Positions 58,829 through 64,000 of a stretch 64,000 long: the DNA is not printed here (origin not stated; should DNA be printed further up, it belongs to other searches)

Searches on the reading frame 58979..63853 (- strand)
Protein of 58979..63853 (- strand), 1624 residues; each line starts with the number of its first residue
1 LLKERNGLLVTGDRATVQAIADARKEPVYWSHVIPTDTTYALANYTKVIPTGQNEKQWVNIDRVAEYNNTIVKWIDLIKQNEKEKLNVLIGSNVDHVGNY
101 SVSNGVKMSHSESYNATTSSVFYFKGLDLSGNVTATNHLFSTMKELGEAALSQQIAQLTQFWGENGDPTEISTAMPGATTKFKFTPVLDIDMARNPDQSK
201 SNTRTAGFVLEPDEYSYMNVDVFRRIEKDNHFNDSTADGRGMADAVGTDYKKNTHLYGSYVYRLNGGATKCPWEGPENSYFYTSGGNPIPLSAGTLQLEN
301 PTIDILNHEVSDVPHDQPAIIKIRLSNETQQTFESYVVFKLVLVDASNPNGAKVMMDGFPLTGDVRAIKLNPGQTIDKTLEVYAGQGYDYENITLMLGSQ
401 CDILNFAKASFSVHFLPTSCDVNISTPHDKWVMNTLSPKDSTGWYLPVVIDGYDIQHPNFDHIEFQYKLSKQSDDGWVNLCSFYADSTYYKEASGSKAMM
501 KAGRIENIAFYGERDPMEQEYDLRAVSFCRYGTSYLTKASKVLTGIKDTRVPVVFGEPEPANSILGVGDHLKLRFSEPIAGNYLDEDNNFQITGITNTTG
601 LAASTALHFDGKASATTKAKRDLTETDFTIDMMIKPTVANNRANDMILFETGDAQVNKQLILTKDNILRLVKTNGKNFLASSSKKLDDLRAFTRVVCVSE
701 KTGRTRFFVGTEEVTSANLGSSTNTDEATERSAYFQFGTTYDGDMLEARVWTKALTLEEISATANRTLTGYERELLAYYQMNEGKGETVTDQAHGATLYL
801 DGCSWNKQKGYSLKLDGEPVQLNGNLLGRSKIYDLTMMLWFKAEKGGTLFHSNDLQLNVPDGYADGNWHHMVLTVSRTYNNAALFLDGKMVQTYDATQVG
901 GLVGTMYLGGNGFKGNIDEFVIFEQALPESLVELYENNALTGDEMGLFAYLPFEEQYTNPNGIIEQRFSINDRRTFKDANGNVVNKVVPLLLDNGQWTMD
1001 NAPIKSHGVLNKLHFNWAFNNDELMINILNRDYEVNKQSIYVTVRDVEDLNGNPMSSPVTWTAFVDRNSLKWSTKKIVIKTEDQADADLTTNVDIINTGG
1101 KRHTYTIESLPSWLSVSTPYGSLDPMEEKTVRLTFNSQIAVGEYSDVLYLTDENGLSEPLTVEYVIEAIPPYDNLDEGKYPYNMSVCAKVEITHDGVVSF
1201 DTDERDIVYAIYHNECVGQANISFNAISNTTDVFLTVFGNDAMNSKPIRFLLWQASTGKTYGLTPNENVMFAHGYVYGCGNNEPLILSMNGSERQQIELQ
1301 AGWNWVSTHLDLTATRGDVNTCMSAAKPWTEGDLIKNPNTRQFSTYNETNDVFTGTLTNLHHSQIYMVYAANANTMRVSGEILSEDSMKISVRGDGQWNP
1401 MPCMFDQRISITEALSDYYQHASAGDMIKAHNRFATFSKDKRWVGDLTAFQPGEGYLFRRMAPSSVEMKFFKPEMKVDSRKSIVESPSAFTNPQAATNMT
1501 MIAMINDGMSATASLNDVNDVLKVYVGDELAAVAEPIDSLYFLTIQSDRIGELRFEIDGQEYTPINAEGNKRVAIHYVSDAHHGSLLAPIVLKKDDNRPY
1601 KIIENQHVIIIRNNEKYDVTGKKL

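Call 53: search_protein_families(library=pfam, proteins=[window:58979-63853:-], max_evalue=0.01)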
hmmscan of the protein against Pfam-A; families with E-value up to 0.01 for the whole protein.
window:58979-63853:- (1624 aa): 2 families
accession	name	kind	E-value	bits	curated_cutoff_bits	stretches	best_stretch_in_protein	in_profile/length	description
PF13385.13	Laminin_G_3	-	5.2e-19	69.3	27.6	2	611-761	3-151/151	Concanavalin A-like lectin/glucanases superfamily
PF02210.31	Laminin_G_2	-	0.0076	17.2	22.9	0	860-911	47-99/126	Laminin G domain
